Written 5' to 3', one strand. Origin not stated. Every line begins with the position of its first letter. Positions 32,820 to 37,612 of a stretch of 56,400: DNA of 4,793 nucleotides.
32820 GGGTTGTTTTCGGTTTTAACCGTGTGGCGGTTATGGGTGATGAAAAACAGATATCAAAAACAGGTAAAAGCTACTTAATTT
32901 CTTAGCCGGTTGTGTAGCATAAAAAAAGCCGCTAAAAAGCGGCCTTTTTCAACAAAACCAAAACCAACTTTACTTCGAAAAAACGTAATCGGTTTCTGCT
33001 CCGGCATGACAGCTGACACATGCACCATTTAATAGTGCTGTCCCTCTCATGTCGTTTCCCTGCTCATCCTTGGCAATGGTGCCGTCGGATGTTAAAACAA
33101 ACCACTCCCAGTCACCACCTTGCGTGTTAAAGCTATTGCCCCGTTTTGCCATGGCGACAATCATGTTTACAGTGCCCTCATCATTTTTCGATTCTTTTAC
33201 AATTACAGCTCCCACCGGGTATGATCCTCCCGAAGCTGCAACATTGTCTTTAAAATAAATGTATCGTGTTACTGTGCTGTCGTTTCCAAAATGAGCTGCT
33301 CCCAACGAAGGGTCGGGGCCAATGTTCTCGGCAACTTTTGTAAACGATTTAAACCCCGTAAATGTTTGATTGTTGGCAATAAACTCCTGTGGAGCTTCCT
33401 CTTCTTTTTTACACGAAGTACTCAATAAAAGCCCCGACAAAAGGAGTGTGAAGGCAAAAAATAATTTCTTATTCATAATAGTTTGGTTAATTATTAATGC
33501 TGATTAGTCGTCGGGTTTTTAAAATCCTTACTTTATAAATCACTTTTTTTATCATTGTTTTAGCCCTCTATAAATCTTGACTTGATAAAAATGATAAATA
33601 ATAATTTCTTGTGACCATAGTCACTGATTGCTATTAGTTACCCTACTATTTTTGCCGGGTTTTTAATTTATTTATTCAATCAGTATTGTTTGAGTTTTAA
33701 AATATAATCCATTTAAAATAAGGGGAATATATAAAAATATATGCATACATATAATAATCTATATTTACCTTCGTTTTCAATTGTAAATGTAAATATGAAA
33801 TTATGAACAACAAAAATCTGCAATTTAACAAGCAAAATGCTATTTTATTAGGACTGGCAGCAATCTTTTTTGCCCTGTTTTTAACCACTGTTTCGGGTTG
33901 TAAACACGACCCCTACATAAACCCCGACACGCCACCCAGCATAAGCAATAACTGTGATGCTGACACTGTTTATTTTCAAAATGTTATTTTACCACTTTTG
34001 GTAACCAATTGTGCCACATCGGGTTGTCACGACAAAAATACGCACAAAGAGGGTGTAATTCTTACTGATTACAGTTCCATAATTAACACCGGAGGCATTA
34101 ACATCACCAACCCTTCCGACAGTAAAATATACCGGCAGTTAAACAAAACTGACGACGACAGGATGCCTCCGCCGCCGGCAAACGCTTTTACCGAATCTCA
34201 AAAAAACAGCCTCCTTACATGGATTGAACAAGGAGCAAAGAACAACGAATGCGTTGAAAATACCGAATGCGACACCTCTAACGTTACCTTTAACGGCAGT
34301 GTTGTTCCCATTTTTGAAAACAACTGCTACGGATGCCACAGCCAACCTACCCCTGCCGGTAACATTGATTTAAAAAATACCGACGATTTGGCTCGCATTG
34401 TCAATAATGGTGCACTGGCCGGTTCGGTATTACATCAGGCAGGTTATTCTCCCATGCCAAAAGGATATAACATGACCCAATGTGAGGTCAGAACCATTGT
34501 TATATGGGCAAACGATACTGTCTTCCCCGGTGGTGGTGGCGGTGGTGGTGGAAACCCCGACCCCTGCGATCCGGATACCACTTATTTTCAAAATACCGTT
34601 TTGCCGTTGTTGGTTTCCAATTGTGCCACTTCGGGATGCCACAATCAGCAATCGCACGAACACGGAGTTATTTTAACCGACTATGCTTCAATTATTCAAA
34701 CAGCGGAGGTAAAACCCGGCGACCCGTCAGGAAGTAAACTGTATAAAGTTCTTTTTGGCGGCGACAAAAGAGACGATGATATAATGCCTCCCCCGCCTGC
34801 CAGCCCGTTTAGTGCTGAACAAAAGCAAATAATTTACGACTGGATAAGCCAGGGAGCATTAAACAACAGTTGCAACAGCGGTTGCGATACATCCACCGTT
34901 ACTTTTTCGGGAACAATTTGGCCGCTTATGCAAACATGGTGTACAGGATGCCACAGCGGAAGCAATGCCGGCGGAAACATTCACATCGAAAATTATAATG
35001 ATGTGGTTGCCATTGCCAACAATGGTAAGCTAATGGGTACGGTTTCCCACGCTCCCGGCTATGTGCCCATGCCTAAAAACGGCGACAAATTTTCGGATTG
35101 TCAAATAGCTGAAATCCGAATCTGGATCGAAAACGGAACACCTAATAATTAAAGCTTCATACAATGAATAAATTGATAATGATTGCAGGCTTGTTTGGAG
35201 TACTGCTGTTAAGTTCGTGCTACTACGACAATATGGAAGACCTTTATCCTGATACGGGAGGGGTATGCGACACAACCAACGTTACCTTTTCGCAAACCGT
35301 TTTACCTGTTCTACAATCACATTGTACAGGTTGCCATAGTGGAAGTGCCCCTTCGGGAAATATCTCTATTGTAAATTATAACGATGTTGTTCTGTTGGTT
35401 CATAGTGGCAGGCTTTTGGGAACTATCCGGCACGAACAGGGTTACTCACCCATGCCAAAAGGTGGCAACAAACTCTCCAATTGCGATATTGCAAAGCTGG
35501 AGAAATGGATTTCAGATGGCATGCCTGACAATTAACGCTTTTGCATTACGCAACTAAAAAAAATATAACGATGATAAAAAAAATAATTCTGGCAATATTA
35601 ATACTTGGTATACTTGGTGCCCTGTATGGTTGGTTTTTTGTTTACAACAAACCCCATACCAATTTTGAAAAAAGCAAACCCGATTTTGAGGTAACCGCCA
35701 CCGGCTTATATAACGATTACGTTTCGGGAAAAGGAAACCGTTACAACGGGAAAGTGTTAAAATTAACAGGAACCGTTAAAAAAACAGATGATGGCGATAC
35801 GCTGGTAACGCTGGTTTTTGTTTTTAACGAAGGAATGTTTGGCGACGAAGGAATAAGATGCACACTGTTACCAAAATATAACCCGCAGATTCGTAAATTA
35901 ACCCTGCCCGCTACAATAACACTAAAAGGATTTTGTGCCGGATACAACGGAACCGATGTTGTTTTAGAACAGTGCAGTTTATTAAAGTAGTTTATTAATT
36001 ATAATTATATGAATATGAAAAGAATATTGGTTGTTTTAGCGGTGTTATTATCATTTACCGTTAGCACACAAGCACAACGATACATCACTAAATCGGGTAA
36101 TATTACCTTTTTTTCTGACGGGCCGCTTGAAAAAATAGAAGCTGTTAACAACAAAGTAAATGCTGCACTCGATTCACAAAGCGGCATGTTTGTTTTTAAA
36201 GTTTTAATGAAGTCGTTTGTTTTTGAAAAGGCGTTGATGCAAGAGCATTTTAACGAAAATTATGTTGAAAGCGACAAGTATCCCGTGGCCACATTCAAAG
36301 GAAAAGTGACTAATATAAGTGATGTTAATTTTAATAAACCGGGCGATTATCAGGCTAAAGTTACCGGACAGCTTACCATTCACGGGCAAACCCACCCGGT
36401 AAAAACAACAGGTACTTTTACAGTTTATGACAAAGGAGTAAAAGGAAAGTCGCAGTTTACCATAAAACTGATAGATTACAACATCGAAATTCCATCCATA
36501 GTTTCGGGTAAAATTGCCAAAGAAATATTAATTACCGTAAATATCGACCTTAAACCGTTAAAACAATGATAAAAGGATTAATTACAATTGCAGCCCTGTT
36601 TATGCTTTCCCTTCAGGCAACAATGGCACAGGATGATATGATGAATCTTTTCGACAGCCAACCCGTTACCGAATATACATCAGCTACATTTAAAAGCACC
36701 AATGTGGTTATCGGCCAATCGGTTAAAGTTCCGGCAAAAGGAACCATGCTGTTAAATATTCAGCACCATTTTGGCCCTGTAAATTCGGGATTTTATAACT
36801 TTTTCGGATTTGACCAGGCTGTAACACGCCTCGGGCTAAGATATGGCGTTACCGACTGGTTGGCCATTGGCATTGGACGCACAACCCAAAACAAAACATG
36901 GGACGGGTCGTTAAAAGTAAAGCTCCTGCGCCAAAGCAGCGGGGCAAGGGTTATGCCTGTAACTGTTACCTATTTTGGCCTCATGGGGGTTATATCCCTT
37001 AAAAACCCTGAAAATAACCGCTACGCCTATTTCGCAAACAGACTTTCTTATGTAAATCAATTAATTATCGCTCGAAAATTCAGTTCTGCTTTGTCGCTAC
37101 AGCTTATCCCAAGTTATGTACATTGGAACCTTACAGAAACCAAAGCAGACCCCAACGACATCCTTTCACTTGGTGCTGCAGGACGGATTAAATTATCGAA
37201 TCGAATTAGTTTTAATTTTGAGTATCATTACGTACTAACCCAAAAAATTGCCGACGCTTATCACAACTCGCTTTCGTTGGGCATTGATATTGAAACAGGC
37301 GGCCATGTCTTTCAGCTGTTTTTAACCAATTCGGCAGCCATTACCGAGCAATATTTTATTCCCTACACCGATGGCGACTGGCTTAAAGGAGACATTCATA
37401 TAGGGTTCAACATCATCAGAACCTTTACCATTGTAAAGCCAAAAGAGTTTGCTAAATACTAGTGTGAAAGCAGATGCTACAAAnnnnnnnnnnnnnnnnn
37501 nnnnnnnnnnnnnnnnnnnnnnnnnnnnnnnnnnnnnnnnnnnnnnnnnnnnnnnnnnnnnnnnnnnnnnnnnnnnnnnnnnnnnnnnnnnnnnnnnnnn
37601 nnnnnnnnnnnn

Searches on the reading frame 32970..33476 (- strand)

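Call 36: search_protein_families(library=pfam, proteins=[window:32970-33476:-], max_evalue=0.01)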
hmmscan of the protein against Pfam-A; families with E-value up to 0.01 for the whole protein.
window:32970-33476:- (168 aa): 1 family
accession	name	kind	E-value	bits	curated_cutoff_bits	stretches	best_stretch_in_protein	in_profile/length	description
PF16694.10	Cytochrome_P460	-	4.4e-08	34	27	1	65-167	17-125/125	Cytochrome P460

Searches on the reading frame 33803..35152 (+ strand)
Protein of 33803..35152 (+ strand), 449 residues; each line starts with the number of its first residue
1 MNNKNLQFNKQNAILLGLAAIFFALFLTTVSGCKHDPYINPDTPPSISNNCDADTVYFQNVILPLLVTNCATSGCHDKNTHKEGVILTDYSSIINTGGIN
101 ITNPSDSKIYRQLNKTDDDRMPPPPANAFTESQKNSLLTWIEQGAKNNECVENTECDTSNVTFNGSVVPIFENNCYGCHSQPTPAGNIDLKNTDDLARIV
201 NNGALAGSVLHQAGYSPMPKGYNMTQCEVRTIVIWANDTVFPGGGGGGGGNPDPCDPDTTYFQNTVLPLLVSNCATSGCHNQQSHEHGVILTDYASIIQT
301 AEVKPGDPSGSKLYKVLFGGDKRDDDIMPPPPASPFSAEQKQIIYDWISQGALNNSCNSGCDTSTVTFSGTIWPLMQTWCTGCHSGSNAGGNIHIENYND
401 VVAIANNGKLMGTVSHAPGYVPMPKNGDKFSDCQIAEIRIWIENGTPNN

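Call 36: search_protein_families(library=pfam, proteins=[window:33803-35152:+], max_evalue=0.01)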
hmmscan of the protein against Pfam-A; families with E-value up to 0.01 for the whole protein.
window:33803-35152:+ (449 aa): 3 families
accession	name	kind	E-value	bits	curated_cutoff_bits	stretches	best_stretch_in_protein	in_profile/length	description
PF07635.16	PSCyt1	-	2.5e-16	60.5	22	2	278-331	3-58/59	Planctomycete cytochrome C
PF13442.11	Cytochrome_CBB3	-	8e-12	45.8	27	0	375-442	9-68/68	Cytochrome C oxidase, cbb3-type, subunit III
PF22297.1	PccH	-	0.00043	20.8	24.4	0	367-427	1-60/133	PccH Cytochrome c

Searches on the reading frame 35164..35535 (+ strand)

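Call 36: search_protein_families(library=pfam, proteins=[window:35164-35535:+], max_evalue=0.01)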
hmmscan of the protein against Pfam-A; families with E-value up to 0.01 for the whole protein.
window:35164-35535:+ (123 aa): 1 family
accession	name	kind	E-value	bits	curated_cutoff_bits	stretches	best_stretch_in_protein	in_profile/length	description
PF13442.11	Cytochrome_CBB3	-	0.0099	16.6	27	0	50-116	10-68/68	Cytochrome C oxidase, cbb3-type, subunit III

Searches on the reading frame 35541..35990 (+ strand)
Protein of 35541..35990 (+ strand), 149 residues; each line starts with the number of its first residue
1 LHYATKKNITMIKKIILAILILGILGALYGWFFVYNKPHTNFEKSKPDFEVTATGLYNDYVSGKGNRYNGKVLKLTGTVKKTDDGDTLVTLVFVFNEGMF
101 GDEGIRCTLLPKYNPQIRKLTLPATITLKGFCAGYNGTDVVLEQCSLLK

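Call 36: search_protein_families(library=pfam, proteins=[window:35541-35990:+], max_evalue=0.01)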
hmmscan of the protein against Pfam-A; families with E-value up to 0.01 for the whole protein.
window:35541-35990:+ (149 aa): 1 family
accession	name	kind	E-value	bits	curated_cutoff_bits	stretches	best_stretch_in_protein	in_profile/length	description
PF12869.13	tRNA_anti-like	-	5.3e-12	46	23.5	1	11-145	3-144/146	tRNA_anti-like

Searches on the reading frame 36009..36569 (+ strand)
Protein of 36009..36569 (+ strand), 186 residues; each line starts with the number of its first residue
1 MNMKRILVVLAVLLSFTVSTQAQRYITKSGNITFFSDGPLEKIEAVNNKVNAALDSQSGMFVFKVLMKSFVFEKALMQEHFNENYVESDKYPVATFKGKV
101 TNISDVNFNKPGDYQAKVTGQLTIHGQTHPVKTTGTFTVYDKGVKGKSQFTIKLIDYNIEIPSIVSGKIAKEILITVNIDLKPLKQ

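Call 36: search_protein_families(library=pfam, proteins=[window:36009-36569:+], max_evalue=0.01)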
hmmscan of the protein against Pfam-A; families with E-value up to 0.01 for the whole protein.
window:36009-36569:+ (186 aa): 1 family
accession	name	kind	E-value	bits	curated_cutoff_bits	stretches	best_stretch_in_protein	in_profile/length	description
PF04264.18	YceI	-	5.8e-18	66.1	23.7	1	48-180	27-149/150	YceI-like domain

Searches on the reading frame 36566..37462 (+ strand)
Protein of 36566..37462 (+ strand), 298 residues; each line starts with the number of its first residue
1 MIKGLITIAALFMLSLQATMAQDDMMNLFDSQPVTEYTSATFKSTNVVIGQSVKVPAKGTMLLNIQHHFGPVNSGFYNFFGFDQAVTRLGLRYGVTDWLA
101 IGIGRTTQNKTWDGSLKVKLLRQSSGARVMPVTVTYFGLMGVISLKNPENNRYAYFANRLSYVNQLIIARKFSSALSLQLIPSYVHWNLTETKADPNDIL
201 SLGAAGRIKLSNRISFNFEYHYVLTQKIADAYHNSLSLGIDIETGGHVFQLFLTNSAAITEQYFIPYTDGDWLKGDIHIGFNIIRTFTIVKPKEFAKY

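Call 36: search_protein_families(library=pfam, proteins=[window:36566-37462:+], max_evalue=0.01)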
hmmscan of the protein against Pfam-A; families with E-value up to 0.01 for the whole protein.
window:36566-37462:+ (298 aa): 1 family
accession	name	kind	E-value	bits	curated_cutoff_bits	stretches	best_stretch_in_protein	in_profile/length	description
PF19089.6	DUF5777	-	4.2e-95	318.1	23.1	1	42-287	1-247/247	Membrane bound beta barrel domain (DUF5777)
